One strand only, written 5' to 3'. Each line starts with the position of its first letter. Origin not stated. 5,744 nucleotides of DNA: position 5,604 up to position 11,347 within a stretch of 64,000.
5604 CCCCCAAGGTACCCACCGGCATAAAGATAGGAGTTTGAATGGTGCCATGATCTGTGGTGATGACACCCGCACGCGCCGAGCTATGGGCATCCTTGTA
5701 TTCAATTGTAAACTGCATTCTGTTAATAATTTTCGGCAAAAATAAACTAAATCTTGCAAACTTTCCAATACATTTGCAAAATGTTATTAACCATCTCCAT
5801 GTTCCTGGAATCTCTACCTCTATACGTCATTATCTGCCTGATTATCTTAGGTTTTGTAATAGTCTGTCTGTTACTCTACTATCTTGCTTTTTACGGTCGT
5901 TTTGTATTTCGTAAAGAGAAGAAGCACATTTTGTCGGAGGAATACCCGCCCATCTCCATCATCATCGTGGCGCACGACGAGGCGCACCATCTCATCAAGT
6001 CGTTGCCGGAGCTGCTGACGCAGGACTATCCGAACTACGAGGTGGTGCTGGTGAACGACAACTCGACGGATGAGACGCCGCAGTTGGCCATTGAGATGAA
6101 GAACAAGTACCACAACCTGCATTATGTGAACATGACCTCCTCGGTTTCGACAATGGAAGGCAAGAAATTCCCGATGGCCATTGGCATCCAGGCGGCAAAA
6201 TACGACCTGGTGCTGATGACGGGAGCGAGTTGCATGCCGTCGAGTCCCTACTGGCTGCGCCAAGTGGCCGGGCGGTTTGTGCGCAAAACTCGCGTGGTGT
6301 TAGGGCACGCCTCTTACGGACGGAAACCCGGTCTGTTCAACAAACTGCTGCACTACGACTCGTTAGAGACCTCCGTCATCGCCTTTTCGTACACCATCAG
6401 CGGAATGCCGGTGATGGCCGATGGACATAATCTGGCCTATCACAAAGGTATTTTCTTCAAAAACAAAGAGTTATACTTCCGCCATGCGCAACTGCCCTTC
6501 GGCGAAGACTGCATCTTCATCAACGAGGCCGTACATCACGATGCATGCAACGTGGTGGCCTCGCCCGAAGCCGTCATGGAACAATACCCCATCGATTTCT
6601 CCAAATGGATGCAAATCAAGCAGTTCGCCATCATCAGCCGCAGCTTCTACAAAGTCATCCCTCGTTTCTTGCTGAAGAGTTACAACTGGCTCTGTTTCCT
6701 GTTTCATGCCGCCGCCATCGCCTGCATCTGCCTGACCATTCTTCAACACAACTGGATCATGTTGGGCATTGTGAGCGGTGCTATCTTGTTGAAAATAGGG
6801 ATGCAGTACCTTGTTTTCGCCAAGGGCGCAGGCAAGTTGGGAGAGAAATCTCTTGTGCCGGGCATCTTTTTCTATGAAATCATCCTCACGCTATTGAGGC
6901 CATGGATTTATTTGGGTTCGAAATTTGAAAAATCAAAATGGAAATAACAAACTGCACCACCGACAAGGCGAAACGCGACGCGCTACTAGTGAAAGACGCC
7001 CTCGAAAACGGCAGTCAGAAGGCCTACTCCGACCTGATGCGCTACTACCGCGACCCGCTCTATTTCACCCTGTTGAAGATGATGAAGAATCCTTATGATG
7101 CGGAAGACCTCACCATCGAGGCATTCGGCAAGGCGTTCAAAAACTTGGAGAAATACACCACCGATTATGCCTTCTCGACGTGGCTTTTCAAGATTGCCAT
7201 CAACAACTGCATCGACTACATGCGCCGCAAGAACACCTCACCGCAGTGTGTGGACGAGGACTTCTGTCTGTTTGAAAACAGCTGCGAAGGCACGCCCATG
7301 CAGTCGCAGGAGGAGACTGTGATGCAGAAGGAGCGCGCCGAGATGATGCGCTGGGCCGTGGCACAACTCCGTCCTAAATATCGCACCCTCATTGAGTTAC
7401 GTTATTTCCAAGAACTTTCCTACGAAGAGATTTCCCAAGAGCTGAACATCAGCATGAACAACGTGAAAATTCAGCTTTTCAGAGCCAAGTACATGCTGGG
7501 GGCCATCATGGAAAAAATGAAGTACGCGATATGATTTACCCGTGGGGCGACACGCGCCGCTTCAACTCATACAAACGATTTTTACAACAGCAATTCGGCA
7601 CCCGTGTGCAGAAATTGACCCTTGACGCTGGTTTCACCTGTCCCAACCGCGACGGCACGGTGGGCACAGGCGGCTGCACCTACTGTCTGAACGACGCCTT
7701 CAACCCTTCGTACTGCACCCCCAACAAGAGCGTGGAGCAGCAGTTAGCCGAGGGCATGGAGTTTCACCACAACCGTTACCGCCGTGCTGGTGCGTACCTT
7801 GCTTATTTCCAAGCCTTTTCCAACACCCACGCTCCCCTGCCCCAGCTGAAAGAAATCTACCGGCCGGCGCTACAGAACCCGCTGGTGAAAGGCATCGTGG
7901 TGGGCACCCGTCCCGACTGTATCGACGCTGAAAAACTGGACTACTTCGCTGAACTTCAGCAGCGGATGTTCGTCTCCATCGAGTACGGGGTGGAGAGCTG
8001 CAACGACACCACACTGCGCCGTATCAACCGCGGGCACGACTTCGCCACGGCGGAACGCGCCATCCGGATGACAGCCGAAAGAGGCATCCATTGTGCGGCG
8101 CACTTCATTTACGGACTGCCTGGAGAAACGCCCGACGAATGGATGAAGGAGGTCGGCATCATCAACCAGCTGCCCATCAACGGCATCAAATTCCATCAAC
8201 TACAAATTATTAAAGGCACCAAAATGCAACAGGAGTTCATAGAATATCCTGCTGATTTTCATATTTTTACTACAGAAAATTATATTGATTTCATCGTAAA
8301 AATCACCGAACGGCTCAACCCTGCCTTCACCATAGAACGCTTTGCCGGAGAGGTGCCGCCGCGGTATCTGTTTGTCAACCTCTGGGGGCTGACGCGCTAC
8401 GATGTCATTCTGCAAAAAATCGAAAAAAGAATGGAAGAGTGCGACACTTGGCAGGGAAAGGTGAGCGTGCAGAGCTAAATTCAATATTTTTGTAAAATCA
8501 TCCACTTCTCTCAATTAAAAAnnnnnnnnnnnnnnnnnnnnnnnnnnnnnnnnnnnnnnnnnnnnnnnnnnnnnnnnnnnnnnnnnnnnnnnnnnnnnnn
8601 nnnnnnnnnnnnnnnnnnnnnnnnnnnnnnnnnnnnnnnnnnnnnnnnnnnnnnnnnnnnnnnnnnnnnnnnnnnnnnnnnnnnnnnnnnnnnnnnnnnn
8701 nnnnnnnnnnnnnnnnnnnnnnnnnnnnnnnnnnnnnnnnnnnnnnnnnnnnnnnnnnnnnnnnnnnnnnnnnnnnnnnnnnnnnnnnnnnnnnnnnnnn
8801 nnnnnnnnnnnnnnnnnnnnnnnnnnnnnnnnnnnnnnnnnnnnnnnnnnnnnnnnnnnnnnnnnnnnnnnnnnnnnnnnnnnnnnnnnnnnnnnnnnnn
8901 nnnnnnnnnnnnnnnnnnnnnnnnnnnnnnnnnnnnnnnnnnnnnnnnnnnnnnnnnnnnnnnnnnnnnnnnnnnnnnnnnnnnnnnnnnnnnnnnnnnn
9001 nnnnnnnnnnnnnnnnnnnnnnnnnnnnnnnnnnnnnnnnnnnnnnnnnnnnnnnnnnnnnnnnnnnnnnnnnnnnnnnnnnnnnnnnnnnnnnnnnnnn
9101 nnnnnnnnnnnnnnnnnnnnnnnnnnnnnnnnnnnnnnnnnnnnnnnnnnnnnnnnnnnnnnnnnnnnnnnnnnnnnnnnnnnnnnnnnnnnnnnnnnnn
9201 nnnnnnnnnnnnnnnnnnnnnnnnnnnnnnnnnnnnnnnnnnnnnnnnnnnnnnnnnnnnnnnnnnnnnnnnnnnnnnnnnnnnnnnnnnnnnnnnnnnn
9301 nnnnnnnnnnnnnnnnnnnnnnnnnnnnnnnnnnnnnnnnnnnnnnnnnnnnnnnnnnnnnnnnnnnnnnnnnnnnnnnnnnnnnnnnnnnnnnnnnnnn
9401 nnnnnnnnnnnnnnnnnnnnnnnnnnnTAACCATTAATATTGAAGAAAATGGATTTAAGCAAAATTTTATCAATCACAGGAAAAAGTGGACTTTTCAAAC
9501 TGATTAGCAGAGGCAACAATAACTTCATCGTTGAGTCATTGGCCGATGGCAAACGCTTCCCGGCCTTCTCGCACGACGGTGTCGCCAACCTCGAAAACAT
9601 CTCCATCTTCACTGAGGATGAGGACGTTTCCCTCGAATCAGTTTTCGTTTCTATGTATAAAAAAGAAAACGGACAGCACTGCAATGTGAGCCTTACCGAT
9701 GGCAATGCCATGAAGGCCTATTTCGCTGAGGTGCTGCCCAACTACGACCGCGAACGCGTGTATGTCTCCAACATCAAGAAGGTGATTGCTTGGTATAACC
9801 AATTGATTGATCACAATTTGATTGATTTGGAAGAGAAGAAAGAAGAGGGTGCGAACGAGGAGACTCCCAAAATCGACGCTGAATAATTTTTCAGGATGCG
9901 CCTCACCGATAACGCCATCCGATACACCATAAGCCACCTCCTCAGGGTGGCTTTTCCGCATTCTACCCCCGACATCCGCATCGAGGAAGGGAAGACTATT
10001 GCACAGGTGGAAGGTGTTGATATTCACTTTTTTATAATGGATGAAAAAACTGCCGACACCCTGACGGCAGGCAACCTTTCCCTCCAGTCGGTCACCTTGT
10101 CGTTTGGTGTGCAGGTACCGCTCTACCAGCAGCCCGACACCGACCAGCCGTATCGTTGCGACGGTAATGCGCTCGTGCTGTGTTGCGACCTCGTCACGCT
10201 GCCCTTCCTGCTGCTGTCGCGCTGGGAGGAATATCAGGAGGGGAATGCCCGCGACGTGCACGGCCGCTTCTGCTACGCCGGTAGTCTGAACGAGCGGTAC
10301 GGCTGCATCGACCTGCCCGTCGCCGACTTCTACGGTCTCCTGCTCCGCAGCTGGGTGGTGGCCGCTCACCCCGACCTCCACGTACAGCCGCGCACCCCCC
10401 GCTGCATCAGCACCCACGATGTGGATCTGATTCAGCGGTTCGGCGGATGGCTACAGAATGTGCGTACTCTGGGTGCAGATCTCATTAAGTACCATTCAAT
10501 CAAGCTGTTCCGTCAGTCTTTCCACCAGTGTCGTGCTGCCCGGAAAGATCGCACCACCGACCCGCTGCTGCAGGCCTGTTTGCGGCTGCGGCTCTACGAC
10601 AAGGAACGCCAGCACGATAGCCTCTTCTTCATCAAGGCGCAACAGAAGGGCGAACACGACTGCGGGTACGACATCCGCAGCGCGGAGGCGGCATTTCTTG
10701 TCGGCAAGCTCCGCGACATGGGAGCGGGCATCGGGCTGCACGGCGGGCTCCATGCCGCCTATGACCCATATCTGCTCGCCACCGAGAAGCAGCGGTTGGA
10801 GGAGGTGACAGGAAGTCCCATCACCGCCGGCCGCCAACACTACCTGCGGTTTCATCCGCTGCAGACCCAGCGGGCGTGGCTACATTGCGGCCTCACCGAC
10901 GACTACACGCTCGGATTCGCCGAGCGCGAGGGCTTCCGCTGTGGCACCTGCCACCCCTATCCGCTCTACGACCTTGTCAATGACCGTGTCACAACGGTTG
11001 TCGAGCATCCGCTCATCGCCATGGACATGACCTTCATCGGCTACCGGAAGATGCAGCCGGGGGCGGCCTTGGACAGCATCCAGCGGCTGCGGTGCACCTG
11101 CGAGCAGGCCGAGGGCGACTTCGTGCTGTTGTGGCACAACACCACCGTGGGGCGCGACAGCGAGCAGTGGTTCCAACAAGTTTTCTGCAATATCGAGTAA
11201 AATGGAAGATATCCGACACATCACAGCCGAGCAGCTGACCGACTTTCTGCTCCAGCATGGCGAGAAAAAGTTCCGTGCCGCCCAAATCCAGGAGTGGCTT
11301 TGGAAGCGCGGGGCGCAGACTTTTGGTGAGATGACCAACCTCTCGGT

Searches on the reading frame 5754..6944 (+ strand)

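Call 27: search_protein_families(library=pfam, proteins=[window:5754-6944:+], max_evalue=0.00001)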
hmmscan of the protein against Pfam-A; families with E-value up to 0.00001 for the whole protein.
window:5754-6944:+ (397 aa): 2 families
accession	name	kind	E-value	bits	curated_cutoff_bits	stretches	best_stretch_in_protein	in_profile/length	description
PF00535.33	Glycos_transf_2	-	1.4e-13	51.6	23.3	1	68-196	1-126/168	Glycosyl transferase family 2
PF13641.12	Glyco_tranf_2_3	-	1.4e-10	42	27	1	65-283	1-218/230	Glycosyltransferase like family 2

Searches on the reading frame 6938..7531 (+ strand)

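Call 27: search_protein_families(library=pfam, proteins=[window:6938-7531:+], max_evalue=0.00001)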
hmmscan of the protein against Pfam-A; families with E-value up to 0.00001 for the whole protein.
window:6938-7531:+ (198 aa): 3 families
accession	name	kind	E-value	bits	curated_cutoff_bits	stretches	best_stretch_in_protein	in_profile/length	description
PF08281.18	Sigma70_r4_2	-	2.3e-15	56.4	25.7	1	140-186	7-53/54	Sigma-70, region 4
PF04542.20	Sigma70_r2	-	3.5e-15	56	24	1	33-99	1-69/71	Sigma-70 region 2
PF04545.22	Sigma70_r4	-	1.3e-08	34.6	24.1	1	141-183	2-44/50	Sigma-70, region 4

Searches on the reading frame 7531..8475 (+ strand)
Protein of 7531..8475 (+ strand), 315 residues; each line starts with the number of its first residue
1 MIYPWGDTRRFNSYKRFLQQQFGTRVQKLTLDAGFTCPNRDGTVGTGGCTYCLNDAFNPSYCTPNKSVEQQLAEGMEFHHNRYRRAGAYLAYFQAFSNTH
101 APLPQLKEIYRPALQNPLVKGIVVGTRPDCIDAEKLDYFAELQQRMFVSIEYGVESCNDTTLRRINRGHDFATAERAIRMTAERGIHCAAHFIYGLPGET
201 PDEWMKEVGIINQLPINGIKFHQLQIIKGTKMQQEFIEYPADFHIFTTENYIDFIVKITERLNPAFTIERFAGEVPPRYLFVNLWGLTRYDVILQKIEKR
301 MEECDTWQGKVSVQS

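Call 27: search_protein_families(library=pfam, proteins=[window:7531-8475:+], max_evalue=0.00001)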
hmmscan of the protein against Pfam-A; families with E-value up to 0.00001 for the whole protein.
window:7531-8475:+ (315 aa): 2 families
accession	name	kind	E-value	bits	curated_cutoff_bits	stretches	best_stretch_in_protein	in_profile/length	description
PF16199.10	Radical_SAM_C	-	2.4e-16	60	31.9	1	216-303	1-85/85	Radical_SAM C-terminal domain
PF04055.27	Radical_SAM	-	2.2e-15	57.7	29.5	1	47-205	9-160/166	Radical SAM superfamily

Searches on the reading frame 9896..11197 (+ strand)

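Call 27: search_protein_families(library=pfam, proteins=[window:9896-11197:+], max_evalue=0.00001)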
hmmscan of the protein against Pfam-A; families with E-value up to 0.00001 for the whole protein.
window:9896-11197:+ (434 aa): 1 family
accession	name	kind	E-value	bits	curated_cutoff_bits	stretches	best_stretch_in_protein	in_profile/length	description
PF23019.1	DUF7033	-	5.7e-16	59.1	27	1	97-180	3-85/90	Family of unknown function (DUF7033)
